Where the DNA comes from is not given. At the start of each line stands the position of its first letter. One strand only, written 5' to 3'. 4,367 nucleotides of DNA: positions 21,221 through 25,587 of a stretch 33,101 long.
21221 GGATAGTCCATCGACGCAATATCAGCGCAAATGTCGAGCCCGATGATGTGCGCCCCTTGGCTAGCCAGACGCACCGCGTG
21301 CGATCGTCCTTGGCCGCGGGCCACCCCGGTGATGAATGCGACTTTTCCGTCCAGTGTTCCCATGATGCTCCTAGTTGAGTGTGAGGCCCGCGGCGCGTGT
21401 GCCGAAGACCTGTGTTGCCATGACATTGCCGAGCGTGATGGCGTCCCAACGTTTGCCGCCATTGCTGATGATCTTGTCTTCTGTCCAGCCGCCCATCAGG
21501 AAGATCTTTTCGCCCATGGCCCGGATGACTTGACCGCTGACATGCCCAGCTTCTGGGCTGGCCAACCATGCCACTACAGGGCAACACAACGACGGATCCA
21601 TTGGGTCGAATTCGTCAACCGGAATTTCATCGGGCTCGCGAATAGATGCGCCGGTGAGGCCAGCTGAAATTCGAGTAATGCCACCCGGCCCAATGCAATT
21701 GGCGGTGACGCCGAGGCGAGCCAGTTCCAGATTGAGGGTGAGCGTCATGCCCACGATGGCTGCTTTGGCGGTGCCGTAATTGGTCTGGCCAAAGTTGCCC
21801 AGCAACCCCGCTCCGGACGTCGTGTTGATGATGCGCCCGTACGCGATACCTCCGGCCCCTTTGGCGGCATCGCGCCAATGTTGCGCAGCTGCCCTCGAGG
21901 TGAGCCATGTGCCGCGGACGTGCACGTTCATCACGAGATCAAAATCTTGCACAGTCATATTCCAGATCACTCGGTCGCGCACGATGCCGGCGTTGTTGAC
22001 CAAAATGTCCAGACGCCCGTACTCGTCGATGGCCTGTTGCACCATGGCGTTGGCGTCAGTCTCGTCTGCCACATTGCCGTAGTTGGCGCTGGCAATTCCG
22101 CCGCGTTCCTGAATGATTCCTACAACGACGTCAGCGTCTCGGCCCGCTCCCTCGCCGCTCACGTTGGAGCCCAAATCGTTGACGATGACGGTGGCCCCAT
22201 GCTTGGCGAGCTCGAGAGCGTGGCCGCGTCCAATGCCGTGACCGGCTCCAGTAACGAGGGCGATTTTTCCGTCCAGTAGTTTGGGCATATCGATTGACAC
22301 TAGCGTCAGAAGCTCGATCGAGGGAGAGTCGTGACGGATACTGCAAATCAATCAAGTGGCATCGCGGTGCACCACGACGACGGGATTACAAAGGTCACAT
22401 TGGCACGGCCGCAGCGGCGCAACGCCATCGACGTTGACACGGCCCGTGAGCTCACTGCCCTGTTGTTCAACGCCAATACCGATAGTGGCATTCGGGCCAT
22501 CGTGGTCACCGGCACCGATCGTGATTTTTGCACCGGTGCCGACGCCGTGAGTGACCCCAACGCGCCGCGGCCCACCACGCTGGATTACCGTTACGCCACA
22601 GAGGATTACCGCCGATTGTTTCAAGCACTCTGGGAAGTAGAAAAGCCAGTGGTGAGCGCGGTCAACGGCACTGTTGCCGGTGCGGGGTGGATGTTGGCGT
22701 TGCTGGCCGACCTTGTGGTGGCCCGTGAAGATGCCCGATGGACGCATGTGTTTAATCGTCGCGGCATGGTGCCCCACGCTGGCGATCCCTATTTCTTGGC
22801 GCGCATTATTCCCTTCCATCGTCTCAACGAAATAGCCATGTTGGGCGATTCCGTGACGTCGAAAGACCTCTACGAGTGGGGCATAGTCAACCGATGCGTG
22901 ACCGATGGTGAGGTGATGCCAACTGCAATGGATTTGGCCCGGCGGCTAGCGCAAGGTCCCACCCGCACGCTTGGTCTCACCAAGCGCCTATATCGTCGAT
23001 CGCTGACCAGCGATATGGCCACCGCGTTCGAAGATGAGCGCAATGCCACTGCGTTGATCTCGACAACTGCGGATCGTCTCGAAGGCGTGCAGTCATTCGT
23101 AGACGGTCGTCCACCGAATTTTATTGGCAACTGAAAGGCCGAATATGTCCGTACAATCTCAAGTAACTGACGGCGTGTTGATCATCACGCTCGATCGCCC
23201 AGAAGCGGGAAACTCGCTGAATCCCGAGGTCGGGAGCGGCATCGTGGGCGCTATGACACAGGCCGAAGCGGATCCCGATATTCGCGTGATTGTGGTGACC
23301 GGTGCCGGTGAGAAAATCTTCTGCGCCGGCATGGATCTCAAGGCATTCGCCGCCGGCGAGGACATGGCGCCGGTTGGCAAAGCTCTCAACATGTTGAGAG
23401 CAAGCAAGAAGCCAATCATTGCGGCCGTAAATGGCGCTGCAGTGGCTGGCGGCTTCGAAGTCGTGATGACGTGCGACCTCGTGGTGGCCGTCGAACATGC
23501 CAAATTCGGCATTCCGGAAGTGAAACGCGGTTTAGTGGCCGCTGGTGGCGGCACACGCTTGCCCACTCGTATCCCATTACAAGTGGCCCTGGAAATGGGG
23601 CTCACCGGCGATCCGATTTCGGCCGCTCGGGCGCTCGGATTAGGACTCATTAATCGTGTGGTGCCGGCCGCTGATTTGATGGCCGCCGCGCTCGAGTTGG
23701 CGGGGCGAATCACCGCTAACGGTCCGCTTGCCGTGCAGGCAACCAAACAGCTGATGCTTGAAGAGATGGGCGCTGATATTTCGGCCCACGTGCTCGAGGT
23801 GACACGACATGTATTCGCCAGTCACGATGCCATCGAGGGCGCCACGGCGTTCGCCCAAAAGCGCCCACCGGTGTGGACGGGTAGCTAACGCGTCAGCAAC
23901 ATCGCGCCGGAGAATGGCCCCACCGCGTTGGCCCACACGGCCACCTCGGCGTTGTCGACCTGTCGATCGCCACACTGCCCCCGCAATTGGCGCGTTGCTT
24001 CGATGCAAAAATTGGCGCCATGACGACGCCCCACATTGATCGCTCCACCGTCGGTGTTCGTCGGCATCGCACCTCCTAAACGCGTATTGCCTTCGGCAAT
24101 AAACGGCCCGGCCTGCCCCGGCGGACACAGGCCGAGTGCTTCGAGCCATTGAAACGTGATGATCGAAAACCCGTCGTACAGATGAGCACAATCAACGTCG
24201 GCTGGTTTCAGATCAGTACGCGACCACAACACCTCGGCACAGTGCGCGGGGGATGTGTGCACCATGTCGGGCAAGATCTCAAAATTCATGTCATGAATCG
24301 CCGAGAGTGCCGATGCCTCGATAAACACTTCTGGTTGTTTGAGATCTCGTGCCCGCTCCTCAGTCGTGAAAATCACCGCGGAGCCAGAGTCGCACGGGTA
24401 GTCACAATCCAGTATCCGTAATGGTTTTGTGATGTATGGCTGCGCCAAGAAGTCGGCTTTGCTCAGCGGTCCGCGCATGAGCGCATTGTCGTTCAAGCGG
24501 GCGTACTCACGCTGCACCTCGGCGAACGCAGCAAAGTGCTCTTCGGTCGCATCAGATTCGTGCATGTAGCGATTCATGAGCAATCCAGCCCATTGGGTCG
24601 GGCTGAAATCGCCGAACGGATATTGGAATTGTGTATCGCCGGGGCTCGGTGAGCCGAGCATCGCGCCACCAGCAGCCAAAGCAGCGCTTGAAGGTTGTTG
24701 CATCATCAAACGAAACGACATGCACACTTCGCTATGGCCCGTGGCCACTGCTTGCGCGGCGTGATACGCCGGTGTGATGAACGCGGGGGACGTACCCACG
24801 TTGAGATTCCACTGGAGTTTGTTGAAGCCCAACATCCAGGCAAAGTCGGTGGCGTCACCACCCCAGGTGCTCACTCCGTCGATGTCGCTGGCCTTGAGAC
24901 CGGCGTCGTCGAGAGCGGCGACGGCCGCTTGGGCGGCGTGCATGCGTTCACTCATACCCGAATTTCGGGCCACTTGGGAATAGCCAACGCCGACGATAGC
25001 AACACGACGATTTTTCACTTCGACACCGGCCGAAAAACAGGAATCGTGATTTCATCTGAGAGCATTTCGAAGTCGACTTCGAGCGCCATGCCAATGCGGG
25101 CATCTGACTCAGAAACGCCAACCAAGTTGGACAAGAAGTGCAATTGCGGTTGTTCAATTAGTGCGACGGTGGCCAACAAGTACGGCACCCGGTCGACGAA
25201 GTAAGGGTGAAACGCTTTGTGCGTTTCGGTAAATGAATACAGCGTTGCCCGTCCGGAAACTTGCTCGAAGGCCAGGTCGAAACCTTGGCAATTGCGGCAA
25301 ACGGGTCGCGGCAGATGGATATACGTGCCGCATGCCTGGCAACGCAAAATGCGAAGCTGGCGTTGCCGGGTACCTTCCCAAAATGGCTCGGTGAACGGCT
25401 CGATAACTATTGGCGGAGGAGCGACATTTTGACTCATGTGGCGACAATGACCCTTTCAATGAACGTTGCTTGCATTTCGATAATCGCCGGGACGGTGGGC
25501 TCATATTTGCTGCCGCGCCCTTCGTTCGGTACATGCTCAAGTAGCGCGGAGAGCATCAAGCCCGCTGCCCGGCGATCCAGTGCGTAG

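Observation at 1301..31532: A 14-bp palindrome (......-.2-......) marks every divergent promoter region: candidate regulon-wide operator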

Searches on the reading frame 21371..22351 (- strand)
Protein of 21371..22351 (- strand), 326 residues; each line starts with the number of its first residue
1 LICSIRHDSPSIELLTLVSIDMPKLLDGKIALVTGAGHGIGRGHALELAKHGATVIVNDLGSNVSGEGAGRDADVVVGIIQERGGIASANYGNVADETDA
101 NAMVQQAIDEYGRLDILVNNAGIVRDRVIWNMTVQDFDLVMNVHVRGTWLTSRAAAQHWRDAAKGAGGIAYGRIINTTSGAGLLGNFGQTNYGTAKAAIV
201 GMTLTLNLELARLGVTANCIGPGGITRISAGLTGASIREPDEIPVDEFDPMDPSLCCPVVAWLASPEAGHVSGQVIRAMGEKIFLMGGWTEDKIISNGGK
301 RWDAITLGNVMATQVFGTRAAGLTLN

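Call 7: search_protein_families(library=pfam, proteins=[window:21371-22351:-])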
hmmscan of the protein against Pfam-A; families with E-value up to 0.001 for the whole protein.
window:21371-22351:- (326 aa): 3 families
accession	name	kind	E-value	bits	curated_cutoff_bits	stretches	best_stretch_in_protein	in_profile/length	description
PF00106.31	adh_short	-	7.1e-39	133.7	26.6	1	29-225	1-182/195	short chain dehydrogenase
PF13561.12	adh_short_C2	-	1.3e-34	120.3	27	1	35-276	1-229/236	Enoyl-(Acyl carrier protein) reductase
PF08659.16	KR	-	5.4e-14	53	22.6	1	32-199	4-156/180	KR domain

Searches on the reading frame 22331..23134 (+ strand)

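Call 8: search_protein_families(library=pfam, proteins=[window:22331-23134:+])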
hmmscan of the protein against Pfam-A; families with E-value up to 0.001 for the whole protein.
window:22331-23134:+ (267 aa): 2 families
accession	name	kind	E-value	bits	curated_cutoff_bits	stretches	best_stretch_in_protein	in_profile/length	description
PF00378.25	ECH_1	-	2.3e-49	168.4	27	1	16-265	3-249/251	Enoyl-CoA hydratase/isomerase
PF16113.10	ECH_2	-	5e-23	82.6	27.2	1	21-202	3-184/335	Enoyl-CoA hydratase/isomerase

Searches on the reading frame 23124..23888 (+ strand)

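Call 8: search_protein_families(library=pfam, proteins=[window:23124-23888:+])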
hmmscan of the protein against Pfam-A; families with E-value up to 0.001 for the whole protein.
window:23124-23888:+ (254 aa): 2 families
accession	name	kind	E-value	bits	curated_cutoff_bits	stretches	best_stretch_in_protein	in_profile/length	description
PF00378.25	ECH_1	-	1.3e-56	192.2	27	1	15-253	3-250/251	Enoyl-CoA hydratase/isomerase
PF16113.10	ECH_2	-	1.3e-31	110.8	27.2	1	20-199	3-191/335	Enoyl-CoA hydratase/isomerase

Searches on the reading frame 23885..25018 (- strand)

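Call 8: search_protein_families(library=pfam, proteins=[window:23885-25018:-])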
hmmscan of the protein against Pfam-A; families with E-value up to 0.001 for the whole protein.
window:23885-25018:- (377 aa): 1 family
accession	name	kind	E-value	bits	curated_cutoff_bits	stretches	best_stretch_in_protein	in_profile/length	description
PF22691.2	Thiolase_C_1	-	1.2e-33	116.3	28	1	245-371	8-136/144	Thiolase C-terminal domain-like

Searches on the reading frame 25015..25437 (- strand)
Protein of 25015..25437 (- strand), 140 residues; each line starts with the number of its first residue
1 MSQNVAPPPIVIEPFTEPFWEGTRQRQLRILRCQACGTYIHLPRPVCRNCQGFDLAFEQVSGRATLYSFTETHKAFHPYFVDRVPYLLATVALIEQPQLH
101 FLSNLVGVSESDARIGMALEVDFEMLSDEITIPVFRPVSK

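Call 8: search_protein_families(library=pfam, proteins=[window:25015-25437:-])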
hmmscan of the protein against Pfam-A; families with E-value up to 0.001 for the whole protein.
window:25015-25437:- (140 aa): 2 families
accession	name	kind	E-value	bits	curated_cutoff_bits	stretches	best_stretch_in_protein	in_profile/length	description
PF01796.24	OB_ChsH2_C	-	1.2e-14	54.4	27.1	1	59-124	3-65/65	ChsH2, C-terminal OB-fold domain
PF12172.15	zf-ChsH2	-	2.2e-09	37.4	23.2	1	20-55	1-36/37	ChsH2, rubredoxin-like zinc ribbon domain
